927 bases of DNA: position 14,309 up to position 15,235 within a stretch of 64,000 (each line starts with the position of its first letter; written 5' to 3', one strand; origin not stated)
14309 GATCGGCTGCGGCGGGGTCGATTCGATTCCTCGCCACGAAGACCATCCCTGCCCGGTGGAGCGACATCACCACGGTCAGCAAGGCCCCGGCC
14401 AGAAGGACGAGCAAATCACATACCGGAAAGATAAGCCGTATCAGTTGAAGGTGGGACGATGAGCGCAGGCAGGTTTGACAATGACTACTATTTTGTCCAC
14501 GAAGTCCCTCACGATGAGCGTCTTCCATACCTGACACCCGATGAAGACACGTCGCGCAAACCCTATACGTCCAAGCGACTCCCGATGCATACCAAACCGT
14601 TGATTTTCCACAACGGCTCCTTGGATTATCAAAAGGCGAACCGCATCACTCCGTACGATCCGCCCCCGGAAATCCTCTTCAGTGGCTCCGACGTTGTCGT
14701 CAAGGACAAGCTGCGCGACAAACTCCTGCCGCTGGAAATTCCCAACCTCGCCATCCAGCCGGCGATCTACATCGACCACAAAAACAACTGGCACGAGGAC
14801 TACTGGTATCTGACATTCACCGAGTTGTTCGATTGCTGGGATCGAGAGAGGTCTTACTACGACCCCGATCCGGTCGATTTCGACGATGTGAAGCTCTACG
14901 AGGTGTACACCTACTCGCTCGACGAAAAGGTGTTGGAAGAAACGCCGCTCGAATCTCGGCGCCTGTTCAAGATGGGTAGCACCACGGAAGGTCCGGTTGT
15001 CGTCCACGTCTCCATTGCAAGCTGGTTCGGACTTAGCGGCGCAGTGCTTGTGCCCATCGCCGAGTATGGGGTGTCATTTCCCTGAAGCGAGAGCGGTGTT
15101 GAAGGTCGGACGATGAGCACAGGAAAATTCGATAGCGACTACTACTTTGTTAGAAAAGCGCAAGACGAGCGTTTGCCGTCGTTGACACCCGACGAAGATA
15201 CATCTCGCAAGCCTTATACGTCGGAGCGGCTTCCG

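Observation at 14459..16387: Three tandem 207-aa paralogs with mosaic sequence blocks and a conserved toxin-3' relic (LKVGR-stop) at every junction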

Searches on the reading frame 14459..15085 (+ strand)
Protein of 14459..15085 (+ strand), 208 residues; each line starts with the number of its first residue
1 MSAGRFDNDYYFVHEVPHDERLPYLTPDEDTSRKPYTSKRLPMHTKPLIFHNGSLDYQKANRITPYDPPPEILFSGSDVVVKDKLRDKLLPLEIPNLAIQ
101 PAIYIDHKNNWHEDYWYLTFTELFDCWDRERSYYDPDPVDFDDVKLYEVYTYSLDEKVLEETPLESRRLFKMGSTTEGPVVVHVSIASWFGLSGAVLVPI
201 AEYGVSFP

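Call 3: search_protein_families(library=pfam, proteins=[window:14459-15085:+], max_evalue=0.01)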
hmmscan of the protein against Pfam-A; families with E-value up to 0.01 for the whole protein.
window:14459-15085:+ (208 aa): 1 family
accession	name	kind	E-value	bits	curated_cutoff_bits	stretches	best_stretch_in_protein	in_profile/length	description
PF07791.16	Imm11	-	0.0013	18.5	22.1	1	77-158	69-147/194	Immunity protein family (Imm11)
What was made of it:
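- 14459..15085 (+): Imm11-like immunity paralog 1 (208 aa), translationally coupled to the toxin (ATGA overlap). Imm11 18.5 bits against a cut-off of 22.1 (call 3).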

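Call 8: find_homologous_proteins(query=window:14459-15082:+, max_evalue=0.001)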
Query window:14459-15082:+ (208 aa): 156 proteins with E <= 0.001 among 244 candidates; the best 120 are listed.
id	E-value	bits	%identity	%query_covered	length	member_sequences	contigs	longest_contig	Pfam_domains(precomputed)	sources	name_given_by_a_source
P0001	1.7e-138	477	99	100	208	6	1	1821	-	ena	-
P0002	2.9e-99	349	72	99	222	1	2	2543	-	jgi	jgi:hypothetical protein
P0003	2.0e-95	337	71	99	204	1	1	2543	-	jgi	jgi:hypothetical protein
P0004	5.0e-95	335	68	99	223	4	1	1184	PF07791.17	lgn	-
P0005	6.2e-94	332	70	99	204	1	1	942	-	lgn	-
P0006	4.5e-93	329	70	98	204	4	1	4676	-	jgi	jgi:hypothetical protein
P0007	2.1e-92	327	71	99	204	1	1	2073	-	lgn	-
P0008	4.4e-92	326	69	99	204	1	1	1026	-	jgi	-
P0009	2.3e-90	320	68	100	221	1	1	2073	-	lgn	-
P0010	1.9e-89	317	68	99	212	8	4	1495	-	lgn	-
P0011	4.2e-89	316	66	99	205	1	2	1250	-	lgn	-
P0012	8.4e-89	315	68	99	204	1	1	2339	-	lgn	-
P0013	1.7e-87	311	81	80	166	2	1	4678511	-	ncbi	-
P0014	1.1e-82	295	62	98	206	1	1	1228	-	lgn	-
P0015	3.0e-82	293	62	98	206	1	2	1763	-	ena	-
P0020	5.5e-76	273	59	96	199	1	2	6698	PF07791.17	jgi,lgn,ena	-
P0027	2.3e-72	261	56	100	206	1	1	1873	PF07791.17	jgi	jgi:hypothetical protein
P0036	1.6e-69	252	54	100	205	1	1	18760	-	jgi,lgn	jgi:hypothetical protein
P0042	5.0e-68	247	54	96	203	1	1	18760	PF07791.17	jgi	jgi:hypothetical protein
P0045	2.6e-67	245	53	98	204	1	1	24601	-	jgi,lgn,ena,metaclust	metaclust:\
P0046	4.4e-67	244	57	95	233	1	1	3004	PF07791.17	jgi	jgi:hypothetical protein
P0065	1.1e-62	230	51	96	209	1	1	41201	PF07791.17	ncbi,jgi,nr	ncbi:MAG: hypothetical protein LBE22_09520 [Azoarcus sp.]|jgi:hypothetical protein|nr:hypothetical p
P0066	3.4e-62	228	52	100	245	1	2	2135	PF07791.17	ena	-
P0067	3.8e-62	228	54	98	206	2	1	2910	PF07791.17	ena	-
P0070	6.0e-62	227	53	96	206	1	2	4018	PF07791.17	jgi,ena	-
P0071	3.9e-61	224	51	95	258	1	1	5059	PF07791.17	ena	-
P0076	1.2e-58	216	47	96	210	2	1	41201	PF07791.17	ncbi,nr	ncbi:MAG: hypothetical protein LBE22_09525 [Azoarcus sp.]|nr:hypothetical protein [Azoarcus sp.]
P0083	3.0e-53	199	47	95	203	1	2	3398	PF07791.17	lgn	-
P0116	1.1e-47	180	44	95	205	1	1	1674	PF07791.17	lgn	-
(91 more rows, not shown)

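Call 9: search_protein_families(library=ncbifam, proteins=[window:14459-15085:+], max_evalue=0.1)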
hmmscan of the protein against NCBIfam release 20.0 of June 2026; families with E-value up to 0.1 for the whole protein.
window:14459-15085:+ (208 aa): 0 families

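Call 11: find_encoding_contigs(protein=P0013, flank=8000, max_places=3)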
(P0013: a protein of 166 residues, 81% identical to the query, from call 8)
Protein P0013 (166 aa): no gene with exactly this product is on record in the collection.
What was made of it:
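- Tried and rejected: find_encoding_contigs for P0013 found nothing (call 11).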

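Call 12: find_related_loci(query=window:14459-15082:+, collection=genome_contigs, flank=6000)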
Query window:14459-15082:+ (208 aa) in genome_contigs; peptide patterns used: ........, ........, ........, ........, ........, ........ (x = any residue, [..] = any of these).
193 stretches matched a pattern; 1 encode a relative of the query (tblastn E <= 1e-3); 1 distinct loci.
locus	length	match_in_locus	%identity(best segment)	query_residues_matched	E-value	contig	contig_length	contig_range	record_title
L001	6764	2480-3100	86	1-208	2e-112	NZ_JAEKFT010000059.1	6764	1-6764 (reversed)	Denitromonas iodatirespirans strain IR-12 KPDAEFOI_59, whole genome shotgun sequence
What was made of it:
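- Tried and rejected: The genome_contigs scan with a single protein query returned only one locus (Denitromonas; call 12).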

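Call 14: find_encoding_contigs(protein=P0065, flank=6000, max_places=2)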
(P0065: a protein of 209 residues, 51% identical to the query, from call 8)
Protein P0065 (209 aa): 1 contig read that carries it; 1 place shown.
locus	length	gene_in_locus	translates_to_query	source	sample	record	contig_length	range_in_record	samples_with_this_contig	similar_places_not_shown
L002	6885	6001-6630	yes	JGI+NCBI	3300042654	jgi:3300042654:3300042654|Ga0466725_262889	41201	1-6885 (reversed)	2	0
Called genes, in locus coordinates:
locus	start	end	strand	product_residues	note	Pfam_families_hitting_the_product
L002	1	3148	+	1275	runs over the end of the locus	PF02574:S-methyl_trans, PF00809:Pterin_bind, PF02607:B12-binding_2, PF02310:B12-binding, PF02965:Met_synt_B12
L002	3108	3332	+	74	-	-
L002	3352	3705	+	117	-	PF02635:DsrE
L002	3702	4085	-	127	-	-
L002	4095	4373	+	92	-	-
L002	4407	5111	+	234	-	-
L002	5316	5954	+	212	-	PF07791:Imm11 (weak)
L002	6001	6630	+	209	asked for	PF07791:Imm11 (weak)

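Call 15: find_encoding_contigs(protein=P0036, flank=6000, max_places=2)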
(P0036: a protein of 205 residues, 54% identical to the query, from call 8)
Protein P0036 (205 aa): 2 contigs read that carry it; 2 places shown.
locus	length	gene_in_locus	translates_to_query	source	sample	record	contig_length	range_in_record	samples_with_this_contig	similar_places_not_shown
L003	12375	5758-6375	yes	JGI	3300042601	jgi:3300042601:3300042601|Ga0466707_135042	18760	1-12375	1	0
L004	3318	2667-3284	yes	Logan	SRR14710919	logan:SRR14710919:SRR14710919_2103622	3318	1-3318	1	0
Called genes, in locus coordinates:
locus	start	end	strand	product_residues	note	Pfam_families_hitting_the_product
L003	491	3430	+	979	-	PF05954:Phage_GPD, PF04717:Phage_base_V, PF13296:T6SS_Vgr, PF10106:DUF2345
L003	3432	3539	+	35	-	-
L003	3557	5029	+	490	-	-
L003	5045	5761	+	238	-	PF14412:AHH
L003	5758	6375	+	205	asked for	-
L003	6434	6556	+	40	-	-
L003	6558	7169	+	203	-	PF07791:Imm11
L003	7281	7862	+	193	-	-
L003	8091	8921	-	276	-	PF07589:PEP_exosort_dom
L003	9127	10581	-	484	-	PF10150:RNase_E_G, PF20833:RNase_E_G_Thio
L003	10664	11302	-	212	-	PF02545:Maf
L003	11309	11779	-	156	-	PF02590:SPOUT_MTase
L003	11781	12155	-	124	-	PF02410:RsfS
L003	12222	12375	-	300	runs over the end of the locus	-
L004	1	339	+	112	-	?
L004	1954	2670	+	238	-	PF14412:AHH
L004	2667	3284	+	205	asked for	-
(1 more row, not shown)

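Call 16: find_encoding_contigs(protein=P0045, flank=6000, max_places=2)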
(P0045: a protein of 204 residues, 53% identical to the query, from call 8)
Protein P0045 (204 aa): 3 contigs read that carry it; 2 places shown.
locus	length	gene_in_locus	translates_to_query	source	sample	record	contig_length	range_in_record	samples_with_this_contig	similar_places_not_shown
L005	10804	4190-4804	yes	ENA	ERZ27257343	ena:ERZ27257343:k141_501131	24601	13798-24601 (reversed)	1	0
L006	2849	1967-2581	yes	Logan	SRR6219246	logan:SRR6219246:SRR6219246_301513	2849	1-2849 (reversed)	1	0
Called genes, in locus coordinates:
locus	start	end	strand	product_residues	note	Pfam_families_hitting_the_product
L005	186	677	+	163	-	PF01220:DHquinase_II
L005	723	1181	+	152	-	PF25984:BSH_YknX (faint), PF25973:BSH_CzcB (faint), PF00364:Biotin_lipoyl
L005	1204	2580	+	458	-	PF00289:Biotin_carb_N, PF02786:CPSase_L_D2, PF02222:ATP-grasp, PF07478:Dala_Dala_lig_C (weak), PF02785:Biotin_carb_C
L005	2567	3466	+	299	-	PF06325:PrmA, PF05175:MTS, PF13489:Methyltransf_23, PF08241:Methyltransf_11 (weak), PF08242:Methyltransf_12, PF13649:Methyltransf_25, PF13847:Methyltransf_31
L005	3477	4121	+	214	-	-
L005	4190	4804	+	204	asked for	-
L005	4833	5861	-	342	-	PF00528:BPD_transp_1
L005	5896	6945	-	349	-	PF12849:PBP_like_2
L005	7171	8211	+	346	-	PF01180:DHO_dh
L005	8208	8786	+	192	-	PF02508:Rnf-Nqr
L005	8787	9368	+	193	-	PF04060:FeS, PF12797:Fer4_2 (faint), PF12838:Fer4_7 (faint), PF00037:Fer4 (weak), PF12837:Fer4_6 (weak), PF13237:Fer4_10 (weak), PF14697:Fer4_21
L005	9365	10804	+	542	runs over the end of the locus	PF13375:RnfC_N, PF01512:Complex1_51K, PF10531:SLBB, PF12838:Fer4_7, PF13183:Fer4_8 (faint)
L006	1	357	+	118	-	?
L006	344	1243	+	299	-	PF06325:PrmA, PF05175:MTS, PF13489:Methyltransf_23, PF08241:Methyltransf_11 (weak), PF08242:Methyltransf_12, PF13649:Methyltransf_25, PF13847:Methyltransf_31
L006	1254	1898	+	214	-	-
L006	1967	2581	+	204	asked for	-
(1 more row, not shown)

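Call 21: find_related_loci(query=A3, collection=metagenome_contigs, flank=5000)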
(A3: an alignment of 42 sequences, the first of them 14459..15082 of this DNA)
Query A3 (208 aa) in metagenome_contigs; peptide patterns used: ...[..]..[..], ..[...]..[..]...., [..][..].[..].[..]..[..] (x = any residue, [..] = any of these).
296 stretches matched a pattern; 60 encode a relative of the query (tblastn E <= 1e-3); 60 distinct loci.
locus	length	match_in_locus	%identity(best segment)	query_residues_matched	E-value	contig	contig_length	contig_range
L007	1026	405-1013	69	4-208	2e-102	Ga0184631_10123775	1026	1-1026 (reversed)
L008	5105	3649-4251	58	1-203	1e-78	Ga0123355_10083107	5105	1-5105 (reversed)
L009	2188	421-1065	55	6-208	1e-78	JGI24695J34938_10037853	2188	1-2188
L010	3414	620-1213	57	11-208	2e-73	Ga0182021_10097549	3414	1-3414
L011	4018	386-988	56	6-208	7e-73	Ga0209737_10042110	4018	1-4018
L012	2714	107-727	55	2-208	1e-73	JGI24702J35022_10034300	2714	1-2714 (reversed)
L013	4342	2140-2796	54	2-208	2e-72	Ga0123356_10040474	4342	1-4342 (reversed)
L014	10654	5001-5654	53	1-208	2e-72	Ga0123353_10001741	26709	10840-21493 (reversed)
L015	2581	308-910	56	5-208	5e-73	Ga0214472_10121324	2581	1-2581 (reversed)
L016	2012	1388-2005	52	1-208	1e-72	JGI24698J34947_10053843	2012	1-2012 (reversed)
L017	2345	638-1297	52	1-208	9e-72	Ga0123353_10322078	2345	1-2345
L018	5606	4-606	55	6-208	2e-70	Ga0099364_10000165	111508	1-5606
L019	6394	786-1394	54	4-208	2e-70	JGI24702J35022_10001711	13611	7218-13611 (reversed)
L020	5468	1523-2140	54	1-208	6e-70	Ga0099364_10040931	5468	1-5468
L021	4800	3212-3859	51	1-204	2e-69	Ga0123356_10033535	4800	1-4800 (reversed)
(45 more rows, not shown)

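Call 22: search_protein_families(library=pfam, alignment_id=A3, max_evalue=0.01)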
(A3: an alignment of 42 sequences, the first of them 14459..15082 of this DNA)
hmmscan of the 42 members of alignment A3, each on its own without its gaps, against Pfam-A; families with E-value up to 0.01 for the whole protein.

A. member 1, window:14459-15082:+ (208 aa): 1 family
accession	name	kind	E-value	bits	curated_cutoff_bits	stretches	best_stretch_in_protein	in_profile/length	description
PF07791.16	Imm11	-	0.0013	18.5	22.1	1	77-158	69-147/194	Immunity protein family (Imm11)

B. families by the number of members that match (of 42 scanned): 1 family
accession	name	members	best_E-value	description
PF07791.16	Imm11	31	2.3e-07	Immunity protein family (Imm11)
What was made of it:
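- On Imm11 (PF07791 / DUF1629, MXAN_0049-like immunity proteins): At family level, 31 of 42 relatives match at E <= 0.01, best 2.3e-7 (call 22), and several relatives carry precomputed PF07791 hits (call 8).
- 31 of 42 family members hit PF07791, best E 2.3e-7 (call 22).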

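Call 29: search_solved_structures(query=A3, max_evalue=1)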
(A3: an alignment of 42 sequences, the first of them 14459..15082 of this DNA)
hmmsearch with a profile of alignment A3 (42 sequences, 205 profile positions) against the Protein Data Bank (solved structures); distinct sequences matched with E-value up to 1: 12.
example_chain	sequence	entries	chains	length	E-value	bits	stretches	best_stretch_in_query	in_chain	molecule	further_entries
3akj_A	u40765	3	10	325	0.029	16.9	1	54-131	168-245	CtkA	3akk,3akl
6a4c_A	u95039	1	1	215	0.082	15.4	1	74-190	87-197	Uncharacterized protein MXAN_0049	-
9q1s_KK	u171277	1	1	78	0.17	14.4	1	67-116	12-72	Small ribosomal subunit protein eS10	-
6xa1_SK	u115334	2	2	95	0.31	13.6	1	67-116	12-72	40S ribosomal protein S10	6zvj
11hg_CC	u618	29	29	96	0.31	13.5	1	67-116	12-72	40S ribosomal protein S10 | eS10 | Plectin/S10 N-terminal domain-containing protein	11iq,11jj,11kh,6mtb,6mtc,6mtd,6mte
6zn5_M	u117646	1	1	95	0.32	13.5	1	67-116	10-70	40S ribosomal protein S10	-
7tql_M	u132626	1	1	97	0.32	13.5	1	67-116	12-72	40S ribosomal protein S10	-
3jag_KK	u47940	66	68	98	0.33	13.4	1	67-116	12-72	eS10 | Ribosomal protein eS10 | 40S ribosomal protein S10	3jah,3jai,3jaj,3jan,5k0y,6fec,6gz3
7oya_K2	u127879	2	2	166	0.92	12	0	68-116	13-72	Ribosomal protein S10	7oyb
6d90_LL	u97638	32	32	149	0.93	12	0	68-116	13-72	S10_plectin domain-containing protein | eS10 | Small ribosomal subunit protein eS10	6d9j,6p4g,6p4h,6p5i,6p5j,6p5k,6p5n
7nwg_L2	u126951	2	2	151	0.96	12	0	68-116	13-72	40S ribosomal protein S10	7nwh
7oyc_K2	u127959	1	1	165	0.97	11.9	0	68-116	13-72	40S ribosomal protein S10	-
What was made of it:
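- On Imm11 (PF07791 / DUF1629, MXAN_0049-like immunity proteins): The family profile also finds 6A4C by sequence, at E 0.082 (call 29).
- The family profile finds MXAN_0049 in the PDB at E 0.08 (call 29).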

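Call 38: predict_structure(alignment_id=A3)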
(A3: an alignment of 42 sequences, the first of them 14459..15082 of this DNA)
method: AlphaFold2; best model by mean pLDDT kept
length: 208 residues; sequences in the alignment: 42
mean_pLDDT: 96.3   pTM: 0.90
mean pLDDT of the five models: 96.3, 96.0, 95.9, 95.7, 94.6
residues with pLDDT >= 90: 196; 70-90: 11; 50-70: 1; < 50: 0
segments of 3 or more residues with pLDDT < 50: none
pLDDT, mean of each block of 10 residues (from residue 1): 86 96 98 97 95 98 98 97 98 98 98 98 97 96 94 97 98 97 98 97 89
secondary structure, 60 per line:
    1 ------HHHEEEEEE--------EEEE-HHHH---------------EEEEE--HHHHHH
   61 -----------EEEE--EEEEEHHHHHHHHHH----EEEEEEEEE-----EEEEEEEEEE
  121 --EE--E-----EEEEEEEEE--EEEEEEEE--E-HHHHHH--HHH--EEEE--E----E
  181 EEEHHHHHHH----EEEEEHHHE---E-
elements in order: E10-15 E24-27 H29-32 E48-52 H55-60 E72-75 E78-82 H83-92 E97-105 E111-120 E133-141 E144-151 H156-161 E169-172 E180-183 H184-190 E195-199
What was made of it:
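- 14459..15085 (+): AF2 model pLDDT 96 (call 38).
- On Imm11 (PF07791 / DUF1629, MXAN_0049-like immunity proteins): The AF2 model has pLDDT 96.3 and pTM 0.90 (call 38).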

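Call 42: fold_search(model_id=the predicted structure, library=pdb)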
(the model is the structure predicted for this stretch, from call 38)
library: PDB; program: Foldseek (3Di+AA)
matches with E <= 10: 80; with E <= 0.001: 1
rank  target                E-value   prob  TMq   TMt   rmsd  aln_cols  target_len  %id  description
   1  6a4c_MODEL_1_A        1.8e-09  1.00  0.61  0.59   5.1       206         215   15  Solution structure of MXAN_0049 (released 2019-06-19)
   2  6mn0_A                1.1e+00  0.04  0.10  0.08  13.9        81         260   15  Crystal structure of meta-AAC0038, an environmental aminoglycoside resistance enzyme, H168A mutant in complex with ace (released 2018-10-24)
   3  5ht0_C                1.4e+00  0.03  0.10  0.08  14.7        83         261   14  Crystal structure of an Antibiotic_NAT family aminoglycoside acetyltransferase HMB0038 from an uncultured soil metagen (released 2016-03-02)
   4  3iuz                  1.6e+00  0.02  0.09  0.06  16.2        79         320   14  Crystal structure of Putative glyoxalase superfamily protein (YP_299723.1) from RALSTONIA EUTROPHA JMP134 at 1.90 A reso (released 2009-09-08)
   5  6mmz_E                1.7e+00  0.03  0.09  0.08  13.9        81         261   17  Crystal structure of meta-AAC0038, an environmental aminoglycoside resistance enzyme, H29A mutant apoenzyme (released 2018-10-24)
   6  9bc5_A                1.7e+00  0.01  0.10  0.06  14.6       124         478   13  AAV-2 Rep68-AAVS1 heptameric complex (released 2025-02-12)
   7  2czj_G                2.3e+00  0.03  0.13  0.20  11.5       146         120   10  Crystal structure of the tRNA domain of tmRNA from Thermus thermophilus HB8 (released 2006-10-31)
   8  5ht0_B                2.3e+00  0.03  0.10  0.08  14.0        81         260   15  Crystal structure of an Antibiotic_NAT family aminoglycoside acetyltransferase HMB0038 from an uncultured soil metagen (released 2016-03-02)
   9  2d7i_A                2.3e+00  0.01  0.13  0.07  15.7       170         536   12  Crystal structure of pp-GalNAc-T10 with UDP, GalNAc and Mn2+ (released 2006-11-07)
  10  3ugt_C                2.9e+00  0.02  0.10  0.05  14.1        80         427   16  Crystal structure of the yeast mitochondrial threonyl-tRNA synthetase - orthorhombic crystal form (released 2012-02-22)
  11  6mn1_B                3.0e+00  0.02  0.10  0.08  13.9        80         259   15  Crystal structure of meta-AAC0038, an environmental aminoglycoside resistance enzyme, mutant H168A in abortive complex (released 2018-10-24)
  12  8tvs_A                3.2e+00  0.01  0.10  0.02  22.9       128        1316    7  Cryo-EM structure of backtracked Pol II in complex with Rad26 (released 2024-01-24)
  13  6mmz_A                3.4e+00  0.01  0.11  0.10  13.4       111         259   19  Crystal structure of meta-AAC0038, an environmental aminoglycoside resistance enzyme, H29A mutant apoenzyme (released 2018-10-24)
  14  4yye_B                3.4e+00  0.01  0.09  0.06  15.6       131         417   14  Crystal structure of the yeast mitochondrial threonyl-tRNA synthetase (MST1) in complex with the canonical tRNAThr and (released 2016-01-06)
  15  3uh0                  3.4e+00  0.01  0.08  0.05  14.4       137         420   13  Crystal structure of the yeast mitochondrial threonyl-tRNA synthetase (MST1) in complex with threonyl sulfamoyl adenylat (released 2012-02-22)
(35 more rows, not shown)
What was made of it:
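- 14459..15085 (+): Foldseek match to 6A4C, E 1.8e-9 (call 42).
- On Imm11 (PF07791 / DUF1629, MXAN_0049-like immunity proteins): Foldseek against the PDB gives 6A4C at E 1.8e-9, probability 1.00, TM 0.61/0.59 over 206 columns; the next hit is at E > 1 (call 42).
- The AF2 model has pLDDT 96 (call 38), and its sole significant PDB fold match is 6A4C MXAN_0049, E 1.8e-9, TM 0.6 (call 42).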

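Call 50: find_encoding_contigs(protein=P0001, flank=3000, max_places=4)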
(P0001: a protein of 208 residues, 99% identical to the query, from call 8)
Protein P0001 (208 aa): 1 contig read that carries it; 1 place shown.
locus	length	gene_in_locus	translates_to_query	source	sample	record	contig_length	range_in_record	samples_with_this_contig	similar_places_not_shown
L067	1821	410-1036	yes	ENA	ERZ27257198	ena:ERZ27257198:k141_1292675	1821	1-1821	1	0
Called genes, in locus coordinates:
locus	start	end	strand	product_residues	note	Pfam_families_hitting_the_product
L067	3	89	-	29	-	?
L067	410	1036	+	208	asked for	-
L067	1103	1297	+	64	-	-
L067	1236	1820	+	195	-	?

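Call 51: find_encoding_contigs(protein=P0002, flank=3000, max_places=3)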
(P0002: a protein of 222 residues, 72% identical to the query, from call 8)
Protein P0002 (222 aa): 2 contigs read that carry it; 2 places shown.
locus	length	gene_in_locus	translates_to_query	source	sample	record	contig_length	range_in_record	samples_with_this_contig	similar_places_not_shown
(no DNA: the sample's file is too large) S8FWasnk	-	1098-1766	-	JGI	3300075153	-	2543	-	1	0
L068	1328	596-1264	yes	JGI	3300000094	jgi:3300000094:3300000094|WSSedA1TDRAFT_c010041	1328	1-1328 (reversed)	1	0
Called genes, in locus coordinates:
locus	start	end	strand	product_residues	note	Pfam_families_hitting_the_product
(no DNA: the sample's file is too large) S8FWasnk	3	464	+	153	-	?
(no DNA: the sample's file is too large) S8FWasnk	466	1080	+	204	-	-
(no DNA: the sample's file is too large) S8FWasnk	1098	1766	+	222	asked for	-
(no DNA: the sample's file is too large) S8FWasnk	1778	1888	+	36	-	-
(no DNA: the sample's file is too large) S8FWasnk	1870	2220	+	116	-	-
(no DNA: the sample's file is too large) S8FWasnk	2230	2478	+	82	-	PF22495:HTH_92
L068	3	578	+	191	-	?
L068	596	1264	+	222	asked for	-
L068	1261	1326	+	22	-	?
